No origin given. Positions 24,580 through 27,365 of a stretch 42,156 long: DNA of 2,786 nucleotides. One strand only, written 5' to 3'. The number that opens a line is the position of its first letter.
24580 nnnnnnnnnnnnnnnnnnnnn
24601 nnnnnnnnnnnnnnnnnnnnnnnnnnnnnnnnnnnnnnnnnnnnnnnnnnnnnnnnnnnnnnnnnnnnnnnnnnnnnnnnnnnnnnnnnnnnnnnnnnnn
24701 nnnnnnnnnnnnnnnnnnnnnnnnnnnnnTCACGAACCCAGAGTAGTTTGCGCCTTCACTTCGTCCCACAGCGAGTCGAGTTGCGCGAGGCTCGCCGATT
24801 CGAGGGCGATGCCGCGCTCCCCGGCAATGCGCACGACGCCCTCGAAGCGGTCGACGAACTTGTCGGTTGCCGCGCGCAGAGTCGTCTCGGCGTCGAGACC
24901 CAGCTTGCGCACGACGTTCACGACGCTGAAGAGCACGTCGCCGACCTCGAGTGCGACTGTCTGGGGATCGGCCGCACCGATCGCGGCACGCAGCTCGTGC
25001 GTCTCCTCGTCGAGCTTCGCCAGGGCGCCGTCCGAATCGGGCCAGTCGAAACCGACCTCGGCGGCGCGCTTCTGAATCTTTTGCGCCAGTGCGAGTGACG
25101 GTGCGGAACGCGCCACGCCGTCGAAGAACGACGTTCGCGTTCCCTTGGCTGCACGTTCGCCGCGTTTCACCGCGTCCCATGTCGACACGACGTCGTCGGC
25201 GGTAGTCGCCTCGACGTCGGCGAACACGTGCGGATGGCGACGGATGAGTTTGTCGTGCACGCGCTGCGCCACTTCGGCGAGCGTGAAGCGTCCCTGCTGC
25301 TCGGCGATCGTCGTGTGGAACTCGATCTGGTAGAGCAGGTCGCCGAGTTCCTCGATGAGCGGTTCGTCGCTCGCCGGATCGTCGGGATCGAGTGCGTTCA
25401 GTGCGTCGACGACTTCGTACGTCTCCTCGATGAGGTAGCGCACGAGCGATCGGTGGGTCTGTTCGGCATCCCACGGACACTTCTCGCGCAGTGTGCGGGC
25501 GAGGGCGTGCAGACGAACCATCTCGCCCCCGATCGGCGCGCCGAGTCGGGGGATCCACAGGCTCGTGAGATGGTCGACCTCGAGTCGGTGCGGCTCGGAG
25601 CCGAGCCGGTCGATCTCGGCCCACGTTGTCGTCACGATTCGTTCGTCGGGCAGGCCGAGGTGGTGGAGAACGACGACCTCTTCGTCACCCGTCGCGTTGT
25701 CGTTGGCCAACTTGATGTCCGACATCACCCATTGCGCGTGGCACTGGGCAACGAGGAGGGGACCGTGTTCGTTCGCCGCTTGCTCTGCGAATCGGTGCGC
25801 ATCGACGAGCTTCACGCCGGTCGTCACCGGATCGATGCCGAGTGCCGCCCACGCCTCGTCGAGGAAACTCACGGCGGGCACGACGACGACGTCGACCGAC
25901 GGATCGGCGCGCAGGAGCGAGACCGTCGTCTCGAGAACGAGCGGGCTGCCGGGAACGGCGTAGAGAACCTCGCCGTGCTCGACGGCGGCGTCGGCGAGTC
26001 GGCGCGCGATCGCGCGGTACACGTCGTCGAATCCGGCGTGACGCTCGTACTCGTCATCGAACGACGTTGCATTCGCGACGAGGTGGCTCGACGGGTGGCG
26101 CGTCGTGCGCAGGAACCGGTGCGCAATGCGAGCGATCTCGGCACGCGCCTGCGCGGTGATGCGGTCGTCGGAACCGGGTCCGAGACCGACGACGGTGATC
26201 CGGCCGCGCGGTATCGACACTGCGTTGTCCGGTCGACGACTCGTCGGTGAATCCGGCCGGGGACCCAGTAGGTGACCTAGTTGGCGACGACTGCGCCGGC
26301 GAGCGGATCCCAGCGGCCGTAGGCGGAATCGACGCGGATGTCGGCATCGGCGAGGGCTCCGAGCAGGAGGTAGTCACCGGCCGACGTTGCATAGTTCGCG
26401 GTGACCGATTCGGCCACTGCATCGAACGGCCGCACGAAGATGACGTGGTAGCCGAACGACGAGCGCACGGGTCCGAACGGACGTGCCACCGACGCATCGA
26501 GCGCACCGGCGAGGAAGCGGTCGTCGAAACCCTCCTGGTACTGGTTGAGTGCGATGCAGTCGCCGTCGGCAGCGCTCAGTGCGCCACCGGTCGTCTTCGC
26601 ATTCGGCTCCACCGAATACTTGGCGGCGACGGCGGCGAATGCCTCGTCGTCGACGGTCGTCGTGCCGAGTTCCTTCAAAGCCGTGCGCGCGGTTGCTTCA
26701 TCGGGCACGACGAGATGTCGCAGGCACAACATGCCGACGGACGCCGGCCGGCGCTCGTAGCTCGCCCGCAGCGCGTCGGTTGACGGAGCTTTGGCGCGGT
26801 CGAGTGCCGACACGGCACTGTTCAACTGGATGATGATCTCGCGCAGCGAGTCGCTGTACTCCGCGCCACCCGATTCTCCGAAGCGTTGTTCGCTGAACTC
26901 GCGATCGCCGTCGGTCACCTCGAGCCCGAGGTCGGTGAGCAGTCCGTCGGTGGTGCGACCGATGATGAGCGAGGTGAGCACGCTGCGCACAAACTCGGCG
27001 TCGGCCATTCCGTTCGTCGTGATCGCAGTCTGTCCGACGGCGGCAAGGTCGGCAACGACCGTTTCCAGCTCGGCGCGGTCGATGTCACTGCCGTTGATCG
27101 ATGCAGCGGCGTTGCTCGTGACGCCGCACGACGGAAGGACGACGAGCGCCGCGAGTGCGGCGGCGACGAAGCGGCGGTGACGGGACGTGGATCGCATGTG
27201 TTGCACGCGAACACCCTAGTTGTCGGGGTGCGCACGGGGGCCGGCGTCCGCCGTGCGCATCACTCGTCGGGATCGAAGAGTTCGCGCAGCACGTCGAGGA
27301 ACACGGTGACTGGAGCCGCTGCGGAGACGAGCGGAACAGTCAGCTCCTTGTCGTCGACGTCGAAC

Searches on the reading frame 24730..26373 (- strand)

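Call 12: search_protein_families(library=pfam, proteins=[window:24730-26373:-], max_evalue=0.001)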
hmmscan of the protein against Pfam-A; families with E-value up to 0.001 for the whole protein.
window:24730-26373:- (547 aa): 3 families
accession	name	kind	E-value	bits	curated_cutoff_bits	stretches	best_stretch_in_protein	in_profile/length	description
PF03819.22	MazG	-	6.8e-35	119.6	22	2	305-384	1-74/74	MazG nucleotide pyrophosphohydrolase domain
PF00590.25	TP_methylase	-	4.4e-22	79.5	27.8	1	58-254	1-211/212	Tetrapyrrole (Corrin/Porphyrin) Methylases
PF01503.22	PRA-PH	-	1.8e-08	35.1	21.3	0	450-501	30-81/86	Phosphoribosyl-ATP pyrophosphohydrolase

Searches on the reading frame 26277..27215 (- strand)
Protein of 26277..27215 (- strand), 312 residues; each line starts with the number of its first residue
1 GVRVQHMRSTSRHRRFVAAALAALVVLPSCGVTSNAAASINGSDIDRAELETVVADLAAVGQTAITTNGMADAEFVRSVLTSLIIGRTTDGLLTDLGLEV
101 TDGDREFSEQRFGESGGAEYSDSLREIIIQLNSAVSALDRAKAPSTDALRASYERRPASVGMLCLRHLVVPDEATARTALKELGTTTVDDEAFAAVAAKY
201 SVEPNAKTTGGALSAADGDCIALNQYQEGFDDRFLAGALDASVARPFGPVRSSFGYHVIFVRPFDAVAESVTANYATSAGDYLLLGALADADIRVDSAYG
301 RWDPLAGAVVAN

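Call 12: search_protein_families(library=pfam, proteins=[window:26277-27215:-], max_evalue=0.001)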
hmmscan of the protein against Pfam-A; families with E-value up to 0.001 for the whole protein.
window:26277-27215:- (312 aa): 4 families
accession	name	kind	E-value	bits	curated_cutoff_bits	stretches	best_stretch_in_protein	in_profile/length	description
PF13616.12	Rotamase_3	-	4.8e-07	30.8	22.5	1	172-261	32-112/116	PPIC-type PPIASE domain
PF00639.27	Rotamase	-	2e-06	29.1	21.7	1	172-260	14-94/97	PPIC-type PPIASE domain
PF13623.11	SurA_N_2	-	0.00022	21.6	28.5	1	17-102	16-112/145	SurA-like N-terminal domain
PF13624.11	SurA_N_3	-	0.0003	21.1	27.2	1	31-102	29-110/162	SurA-like N-terminal domain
